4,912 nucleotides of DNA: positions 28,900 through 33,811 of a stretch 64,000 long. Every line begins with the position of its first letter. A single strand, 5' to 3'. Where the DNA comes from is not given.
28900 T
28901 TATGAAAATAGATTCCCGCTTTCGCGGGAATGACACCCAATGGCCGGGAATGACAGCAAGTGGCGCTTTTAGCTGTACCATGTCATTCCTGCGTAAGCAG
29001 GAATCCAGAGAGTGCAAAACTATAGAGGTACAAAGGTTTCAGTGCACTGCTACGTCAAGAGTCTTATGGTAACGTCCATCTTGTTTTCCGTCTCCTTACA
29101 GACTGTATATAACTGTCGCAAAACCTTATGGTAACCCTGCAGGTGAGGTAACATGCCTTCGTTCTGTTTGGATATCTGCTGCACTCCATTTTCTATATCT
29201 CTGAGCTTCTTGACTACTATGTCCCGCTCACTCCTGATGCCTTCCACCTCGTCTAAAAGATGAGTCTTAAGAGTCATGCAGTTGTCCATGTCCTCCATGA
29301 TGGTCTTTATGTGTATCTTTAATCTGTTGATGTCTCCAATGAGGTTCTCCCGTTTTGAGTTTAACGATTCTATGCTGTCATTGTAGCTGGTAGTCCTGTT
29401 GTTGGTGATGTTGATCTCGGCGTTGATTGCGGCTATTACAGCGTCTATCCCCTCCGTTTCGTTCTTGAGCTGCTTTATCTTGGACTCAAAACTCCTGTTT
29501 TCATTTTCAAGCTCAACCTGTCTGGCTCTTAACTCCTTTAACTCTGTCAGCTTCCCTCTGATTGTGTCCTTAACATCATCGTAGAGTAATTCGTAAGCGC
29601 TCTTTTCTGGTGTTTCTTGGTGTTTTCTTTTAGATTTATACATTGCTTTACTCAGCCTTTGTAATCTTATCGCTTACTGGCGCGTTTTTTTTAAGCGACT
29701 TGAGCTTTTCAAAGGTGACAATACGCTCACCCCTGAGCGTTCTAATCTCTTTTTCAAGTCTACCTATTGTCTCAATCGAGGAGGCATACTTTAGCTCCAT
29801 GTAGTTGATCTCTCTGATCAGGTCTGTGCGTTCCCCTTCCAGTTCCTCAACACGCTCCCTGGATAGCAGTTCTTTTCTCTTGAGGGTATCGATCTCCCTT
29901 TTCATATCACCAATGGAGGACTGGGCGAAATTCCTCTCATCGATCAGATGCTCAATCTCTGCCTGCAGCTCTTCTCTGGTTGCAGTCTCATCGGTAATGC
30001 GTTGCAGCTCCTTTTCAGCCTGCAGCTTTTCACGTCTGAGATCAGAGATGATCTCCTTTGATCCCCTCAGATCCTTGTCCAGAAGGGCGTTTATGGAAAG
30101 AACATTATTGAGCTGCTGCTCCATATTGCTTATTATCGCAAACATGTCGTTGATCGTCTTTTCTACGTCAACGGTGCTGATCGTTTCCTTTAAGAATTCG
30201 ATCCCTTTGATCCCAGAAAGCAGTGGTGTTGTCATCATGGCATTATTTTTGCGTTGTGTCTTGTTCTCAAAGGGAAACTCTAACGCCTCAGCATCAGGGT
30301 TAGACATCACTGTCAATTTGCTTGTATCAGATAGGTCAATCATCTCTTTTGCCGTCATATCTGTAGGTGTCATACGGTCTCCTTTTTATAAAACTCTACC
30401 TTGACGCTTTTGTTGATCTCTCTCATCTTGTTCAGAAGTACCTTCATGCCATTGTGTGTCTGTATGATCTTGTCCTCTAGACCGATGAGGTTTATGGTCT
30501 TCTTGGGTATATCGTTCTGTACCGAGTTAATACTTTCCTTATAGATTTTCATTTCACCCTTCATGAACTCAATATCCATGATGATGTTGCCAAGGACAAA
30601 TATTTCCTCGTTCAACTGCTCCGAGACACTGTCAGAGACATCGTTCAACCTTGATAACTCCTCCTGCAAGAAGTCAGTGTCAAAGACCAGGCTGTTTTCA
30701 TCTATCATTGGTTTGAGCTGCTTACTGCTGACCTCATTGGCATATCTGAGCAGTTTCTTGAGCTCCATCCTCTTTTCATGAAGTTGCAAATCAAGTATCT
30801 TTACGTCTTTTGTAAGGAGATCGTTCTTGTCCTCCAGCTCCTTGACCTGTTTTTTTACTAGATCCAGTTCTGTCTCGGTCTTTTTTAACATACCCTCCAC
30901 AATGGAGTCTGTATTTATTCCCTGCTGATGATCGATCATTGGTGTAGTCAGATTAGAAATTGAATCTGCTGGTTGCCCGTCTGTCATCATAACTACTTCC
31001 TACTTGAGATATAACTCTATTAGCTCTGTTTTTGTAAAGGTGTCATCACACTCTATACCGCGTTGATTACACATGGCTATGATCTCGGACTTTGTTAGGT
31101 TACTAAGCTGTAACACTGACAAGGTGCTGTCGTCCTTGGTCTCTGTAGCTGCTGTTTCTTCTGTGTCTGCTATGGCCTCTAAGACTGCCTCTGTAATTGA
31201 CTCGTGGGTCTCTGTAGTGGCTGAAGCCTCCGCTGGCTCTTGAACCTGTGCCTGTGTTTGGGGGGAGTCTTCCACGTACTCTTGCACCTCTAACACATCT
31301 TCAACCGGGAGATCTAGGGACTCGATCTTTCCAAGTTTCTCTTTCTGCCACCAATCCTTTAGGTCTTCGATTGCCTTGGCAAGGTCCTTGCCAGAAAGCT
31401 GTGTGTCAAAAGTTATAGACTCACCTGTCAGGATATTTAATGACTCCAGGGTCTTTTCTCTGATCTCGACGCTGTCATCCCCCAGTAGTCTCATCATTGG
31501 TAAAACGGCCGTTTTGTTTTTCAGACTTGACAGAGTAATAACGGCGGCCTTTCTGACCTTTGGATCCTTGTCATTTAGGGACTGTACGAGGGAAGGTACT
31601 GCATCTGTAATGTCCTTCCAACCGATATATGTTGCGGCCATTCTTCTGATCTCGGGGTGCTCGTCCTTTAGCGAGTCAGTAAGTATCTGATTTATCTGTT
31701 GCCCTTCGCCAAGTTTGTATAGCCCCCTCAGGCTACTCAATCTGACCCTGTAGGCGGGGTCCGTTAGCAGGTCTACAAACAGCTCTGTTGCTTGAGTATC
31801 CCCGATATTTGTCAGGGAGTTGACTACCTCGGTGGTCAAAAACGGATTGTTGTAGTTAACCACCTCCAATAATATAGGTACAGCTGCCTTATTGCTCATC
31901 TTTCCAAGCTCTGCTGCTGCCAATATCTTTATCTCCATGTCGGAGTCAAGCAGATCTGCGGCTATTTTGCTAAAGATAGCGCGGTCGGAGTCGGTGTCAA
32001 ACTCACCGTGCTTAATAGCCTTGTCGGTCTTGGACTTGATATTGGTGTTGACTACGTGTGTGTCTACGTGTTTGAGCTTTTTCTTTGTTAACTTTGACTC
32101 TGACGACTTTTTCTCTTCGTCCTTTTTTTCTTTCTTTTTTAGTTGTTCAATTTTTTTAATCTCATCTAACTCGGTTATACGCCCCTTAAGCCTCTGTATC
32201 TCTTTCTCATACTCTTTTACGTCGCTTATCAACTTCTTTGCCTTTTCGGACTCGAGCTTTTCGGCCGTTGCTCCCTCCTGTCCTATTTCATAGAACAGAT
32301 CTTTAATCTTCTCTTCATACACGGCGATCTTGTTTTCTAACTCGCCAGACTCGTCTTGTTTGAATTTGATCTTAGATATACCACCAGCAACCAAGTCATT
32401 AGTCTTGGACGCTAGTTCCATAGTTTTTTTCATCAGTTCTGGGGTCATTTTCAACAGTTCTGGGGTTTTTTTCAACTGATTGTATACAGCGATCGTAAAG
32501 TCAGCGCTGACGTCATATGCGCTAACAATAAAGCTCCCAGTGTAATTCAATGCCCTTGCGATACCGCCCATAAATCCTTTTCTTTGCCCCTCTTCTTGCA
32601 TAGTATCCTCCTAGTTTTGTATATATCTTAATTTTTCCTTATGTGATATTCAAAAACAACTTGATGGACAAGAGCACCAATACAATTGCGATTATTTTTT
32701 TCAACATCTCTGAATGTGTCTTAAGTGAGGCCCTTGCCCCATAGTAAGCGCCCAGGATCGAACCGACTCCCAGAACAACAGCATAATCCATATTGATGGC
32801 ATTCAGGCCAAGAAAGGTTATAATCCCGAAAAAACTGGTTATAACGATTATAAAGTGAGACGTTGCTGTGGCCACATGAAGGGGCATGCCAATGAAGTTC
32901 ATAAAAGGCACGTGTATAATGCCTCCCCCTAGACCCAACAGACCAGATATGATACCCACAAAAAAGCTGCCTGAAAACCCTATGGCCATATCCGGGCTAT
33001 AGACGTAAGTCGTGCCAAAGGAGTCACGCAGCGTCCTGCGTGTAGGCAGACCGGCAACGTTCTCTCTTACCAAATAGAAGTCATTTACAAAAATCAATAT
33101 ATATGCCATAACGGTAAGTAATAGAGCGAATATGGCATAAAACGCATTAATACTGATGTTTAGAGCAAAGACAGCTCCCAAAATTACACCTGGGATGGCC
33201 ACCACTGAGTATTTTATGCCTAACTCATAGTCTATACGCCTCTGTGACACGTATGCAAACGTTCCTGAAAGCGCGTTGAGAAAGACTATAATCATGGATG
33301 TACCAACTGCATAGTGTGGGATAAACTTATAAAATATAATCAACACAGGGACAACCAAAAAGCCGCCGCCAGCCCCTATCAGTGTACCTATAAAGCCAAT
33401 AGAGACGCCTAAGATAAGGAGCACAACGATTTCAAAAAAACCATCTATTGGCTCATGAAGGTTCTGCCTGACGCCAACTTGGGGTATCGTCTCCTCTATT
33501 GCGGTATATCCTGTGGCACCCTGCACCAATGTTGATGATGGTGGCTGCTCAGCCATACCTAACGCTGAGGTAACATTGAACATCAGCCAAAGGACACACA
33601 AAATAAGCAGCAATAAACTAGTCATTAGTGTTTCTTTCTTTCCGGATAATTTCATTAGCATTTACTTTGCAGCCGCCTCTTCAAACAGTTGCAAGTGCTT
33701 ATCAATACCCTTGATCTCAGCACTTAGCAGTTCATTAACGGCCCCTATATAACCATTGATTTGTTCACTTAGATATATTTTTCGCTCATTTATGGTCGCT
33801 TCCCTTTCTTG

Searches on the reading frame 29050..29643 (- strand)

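Call 36: search_protein_families(library=ncbifam, proteins=[window:29050-29643:-], max_evalue=0.00001)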
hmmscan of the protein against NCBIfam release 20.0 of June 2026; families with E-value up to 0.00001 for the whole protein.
window:29050-29643:- (197 aa): 3 families
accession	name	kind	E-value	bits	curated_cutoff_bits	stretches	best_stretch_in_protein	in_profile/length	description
TIGR02168.1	SMC_prok_B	equivalog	3.5e-07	28.4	567.35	1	14-172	332-490/1181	chromosome segregation protein SMC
NF045487.1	ASRP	equivalog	6.9e-07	28.3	300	1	22-160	320-447/593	archaea-specific SMC-related protein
TIGR02169.1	SMC_prok_A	equivalog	8.6e-06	23.7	729.4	1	23-162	263-466/1165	chromosome segregation protein SMC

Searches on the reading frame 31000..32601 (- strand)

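Call 36: search_protein_families(library=ncbifam, proteins=[window:31000-32601:-], max_evalue=0.00001)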
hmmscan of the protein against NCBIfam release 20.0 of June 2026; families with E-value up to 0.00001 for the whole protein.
window:31000-32601:- (533 aa): 5 families
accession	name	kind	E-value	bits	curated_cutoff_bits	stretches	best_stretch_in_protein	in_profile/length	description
NF045915.1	PhycobilmeDegNblB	equivalog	4.5e-13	49.2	300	1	224-322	115-212/214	phycobilisome degradation protein NblB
NF058515.1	phyc_lyase_CpcF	equivalog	5.9e-13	48.8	220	1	227-365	18-167/200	C-phycocyanin alpha-cysteine-84 phycocyanobilin lyase subunit CpcF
NF058502.1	phyc_lyase_CpcE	equivalog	1.1e-12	48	330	0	318-376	58-116/260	C-phycocyanin alpha-cysteine-84 phycocyanobilin lyase subunit CpcE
NF010374.0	PRK13800.1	equivalog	2.8e-10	39.1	1196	1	213-367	720-873/898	fumarate reductase/succinate dehydrogenase flavoprotein subunit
TIGR02270.1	TIGR02270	subfamily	9.6e-07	28.2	206.8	1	235-387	50-201/410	TIGR02270 family protein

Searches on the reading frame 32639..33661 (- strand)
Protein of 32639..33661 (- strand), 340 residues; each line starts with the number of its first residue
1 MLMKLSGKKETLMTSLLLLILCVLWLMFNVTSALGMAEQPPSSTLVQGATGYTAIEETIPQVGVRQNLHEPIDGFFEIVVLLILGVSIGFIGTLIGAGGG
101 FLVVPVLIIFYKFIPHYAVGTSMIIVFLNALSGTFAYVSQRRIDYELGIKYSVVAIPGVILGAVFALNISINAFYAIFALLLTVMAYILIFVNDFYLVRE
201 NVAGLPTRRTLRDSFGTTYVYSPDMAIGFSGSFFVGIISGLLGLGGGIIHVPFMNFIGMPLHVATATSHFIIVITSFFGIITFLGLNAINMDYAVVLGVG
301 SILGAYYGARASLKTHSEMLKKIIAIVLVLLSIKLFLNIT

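Call 36: search_protein_families(library=ncbifam, proteins=[window:32639-33661:-], max_evalue=0.00001)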
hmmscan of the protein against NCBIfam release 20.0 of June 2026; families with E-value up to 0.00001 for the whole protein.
window:32639-33661:- (340 aa): 1 family
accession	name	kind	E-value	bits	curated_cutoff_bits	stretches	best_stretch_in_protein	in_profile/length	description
NF040961.1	MamO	equivalog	4.1e-09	35.3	800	1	235-336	538-648/648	magnetosome protein MamO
